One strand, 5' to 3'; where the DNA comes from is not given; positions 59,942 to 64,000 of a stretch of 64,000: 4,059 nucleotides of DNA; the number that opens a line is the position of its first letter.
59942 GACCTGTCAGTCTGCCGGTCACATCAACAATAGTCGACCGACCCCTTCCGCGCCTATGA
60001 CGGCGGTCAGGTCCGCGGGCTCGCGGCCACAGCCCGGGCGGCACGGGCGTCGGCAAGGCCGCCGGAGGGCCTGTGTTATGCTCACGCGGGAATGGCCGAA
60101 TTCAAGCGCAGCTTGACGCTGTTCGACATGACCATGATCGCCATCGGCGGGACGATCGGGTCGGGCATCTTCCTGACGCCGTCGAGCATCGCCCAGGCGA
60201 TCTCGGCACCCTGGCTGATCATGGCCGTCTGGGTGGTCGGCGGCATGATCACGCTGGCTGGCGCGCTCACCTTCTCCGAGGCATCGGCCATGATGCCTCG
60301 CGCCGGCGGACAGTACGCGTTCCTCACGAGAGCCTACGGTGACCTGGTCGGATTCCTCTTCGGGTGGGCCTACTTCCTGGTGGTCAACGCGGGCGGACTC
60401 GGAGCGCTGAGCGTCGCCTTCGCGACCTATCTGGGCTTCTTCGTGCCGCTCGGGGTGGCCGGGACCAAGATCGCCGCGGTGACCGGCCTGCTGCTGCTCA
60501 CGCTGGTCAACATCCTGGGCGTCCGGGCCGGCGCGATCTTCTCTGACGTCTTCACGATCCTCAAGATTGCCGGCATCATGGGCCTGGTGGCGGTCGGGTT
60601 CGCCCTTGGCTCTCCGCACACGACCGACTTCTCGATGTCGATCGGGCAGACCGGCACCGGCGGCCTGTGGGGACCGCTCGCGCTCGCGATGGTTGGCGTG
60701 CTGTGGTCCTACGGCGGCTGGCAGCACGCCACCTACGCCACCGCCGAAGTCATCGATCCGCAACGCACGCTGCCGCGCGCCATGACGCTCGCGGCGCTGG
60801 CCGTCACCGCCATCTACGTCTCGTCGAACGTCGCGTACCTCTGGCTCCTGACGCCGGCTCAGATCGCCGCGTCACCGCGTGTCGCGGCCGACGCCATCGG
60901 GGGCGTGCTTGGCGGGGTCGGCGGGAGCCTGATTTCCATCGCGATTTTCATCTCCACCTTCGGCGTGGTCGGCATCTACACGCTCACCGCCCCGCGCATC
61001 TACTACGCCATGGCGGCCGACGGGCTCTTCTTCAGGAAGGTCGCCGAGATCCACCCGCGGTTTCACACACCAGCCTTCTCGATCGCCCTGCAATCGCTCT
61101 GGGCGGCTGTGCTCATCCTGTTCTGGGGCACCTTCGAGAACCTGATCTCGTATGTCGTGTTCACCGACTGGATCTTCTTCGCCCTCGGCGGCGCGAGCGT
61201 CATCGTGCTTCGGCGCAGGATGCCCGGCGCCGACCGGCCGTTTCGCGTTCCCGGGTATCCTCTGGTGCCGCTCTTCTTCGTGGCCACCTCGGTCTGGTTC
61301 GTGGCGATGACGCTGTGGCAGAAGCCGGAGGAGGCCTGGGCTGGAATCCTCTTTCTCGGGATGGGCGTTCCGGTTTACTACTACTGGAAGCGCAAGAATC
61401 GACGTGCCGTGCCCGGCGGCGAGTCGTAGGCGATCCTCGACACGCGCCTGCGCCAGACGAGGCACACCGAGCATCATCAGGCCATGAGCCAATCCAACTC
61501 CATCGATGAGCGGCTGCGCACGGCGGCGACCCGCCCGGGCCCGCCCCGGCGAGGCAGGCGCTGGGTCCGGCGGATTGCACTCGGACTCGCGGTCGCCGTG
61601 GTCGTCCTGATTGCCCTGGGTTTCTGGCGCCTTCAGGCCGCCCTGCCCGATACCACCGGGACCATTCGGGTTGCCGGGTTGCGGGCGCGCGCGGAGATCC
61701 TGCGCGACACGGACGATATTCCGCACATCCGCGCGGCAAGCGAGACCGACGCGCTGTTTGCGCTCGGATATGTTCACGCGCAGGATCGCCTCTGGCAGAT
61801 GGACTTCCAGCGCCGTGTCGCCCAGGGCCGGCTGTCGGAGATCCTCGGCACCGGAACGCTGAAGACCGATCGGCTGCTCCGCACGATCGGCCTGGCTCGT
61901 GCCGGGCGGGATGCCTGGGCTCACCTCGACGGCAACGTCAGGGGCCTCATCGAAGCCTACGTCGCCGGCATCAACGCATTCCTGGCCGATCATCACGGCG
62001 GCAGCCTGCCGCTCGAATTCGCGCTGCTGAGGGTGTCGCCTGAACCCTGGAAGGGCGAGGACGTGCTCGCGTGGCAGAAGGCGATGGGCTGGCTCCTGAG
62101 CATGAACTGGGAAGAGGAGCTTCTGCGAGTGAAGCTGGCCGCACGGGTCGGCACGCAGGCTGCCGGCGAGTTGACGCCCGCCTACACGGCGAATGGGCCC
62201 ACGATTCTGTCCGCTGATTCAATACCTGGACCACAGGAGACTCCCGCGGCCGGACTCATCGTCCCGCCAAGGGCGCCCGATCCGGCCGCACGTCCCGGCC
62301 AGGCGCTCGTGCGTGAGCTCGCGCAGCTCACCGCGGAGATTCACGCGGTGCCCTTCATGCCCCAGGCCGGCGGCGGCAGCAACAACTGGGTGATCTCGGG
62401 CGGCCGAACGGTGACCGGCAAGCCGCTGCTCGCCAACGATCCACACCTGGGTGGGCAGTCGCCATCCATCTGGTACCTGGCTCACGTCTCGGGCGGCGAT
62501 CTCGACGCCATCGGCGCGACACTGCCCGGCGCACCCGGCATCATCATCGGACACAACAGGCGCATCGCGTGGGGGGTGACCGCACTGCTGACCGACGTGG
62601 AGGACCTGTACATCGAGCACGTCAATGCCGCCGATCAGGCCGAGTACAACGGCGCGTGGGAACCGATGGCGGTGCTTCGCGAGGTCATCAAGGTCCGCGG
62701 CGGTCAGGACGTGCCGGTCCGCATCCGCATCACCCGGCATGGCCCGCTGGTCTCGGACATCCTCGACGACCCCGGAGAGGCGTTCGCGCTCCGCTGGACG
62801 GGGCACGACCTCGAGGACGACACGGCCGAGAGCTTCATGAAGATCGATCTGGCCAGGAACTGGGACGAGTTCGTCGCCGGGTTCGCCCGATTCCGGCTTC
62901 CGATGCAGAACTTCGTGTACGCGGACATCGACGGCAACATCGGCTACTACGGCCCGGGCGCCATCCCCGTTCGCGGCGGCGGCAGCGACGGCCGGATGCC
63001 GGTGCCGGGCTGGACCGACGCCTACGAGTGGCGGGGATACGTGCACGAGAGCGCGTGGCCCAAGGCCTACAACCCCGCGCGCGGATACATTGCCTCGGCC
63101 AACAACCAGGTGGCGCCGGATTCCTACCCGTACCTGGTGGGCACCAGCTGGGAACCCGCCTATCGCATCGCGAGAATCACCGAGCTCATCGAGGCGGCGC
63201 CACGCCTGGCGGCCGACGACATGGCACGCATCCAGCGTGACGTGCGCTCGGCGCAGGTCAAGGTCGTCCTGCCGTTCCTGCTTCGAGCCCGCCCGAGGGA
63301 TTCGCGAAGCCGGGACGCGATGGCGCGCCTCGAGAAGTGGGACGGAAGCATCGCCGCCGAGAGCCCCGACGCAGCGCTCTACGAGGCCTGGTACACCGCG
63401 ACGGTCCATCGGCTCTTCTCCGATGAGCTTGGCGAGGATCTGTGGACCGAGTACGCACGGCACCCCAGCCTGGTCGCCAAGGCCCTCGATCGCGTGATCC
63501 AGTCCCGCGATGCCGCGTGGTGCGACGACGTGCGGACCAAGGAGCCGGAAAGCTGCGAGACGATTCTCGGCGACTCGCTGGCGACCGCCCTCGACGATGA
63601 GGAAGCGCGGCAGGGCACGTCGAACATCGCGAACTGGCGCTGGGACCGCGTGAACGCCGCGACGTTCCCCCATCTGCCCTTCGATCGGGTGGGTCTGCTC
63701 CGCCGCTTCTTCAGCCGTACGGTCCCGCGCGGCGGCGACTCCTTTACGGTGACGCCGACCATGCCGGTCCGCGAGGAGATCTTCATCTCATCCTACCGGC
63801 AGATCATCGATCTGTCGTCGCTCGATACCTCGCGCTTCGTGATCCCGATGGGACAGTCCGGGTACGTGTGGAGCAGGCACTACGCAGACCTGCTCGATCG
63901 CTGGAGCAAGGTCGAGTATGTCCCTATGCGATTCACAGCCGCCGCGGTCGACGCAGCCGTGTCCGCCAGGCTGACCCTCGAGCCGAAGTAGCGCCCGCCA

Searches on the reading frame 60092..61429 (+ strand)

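Call 93: search_protein_families(library=pfam, proteins=[window:60092-61429:+], max_evalue=0.00001)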
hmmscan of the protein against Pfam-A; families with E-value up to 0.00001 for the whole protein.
window:60092-61429:+ (445 aa): 2 families
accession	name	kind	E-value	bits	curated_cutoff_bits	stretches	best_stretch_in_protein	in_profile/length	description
PF13520.12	AA_permease_2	-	1.8e-43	149.5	27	1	8-410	1-407/427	Amino acid permease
PF00324.27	AA_permease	-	3.9e-30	105.4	24.6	1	13-409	2-422/470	Amino acid permease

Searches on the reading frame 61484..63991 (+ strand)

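Call 93: search_protein_families(library=pfam, proteins=[window:61484-63991:+], max_evalue=0.00001)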
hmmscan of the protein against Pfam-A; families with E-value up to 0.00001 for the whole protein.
window:61484-63991:+ (835 aa): 1 family
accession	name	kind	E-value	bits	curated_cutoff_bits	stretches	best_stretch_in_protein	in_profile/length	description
PF01804.23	Penicil_amidase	-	1e-229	765.5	21.3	1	70-823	2-674/675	Penicillin amidase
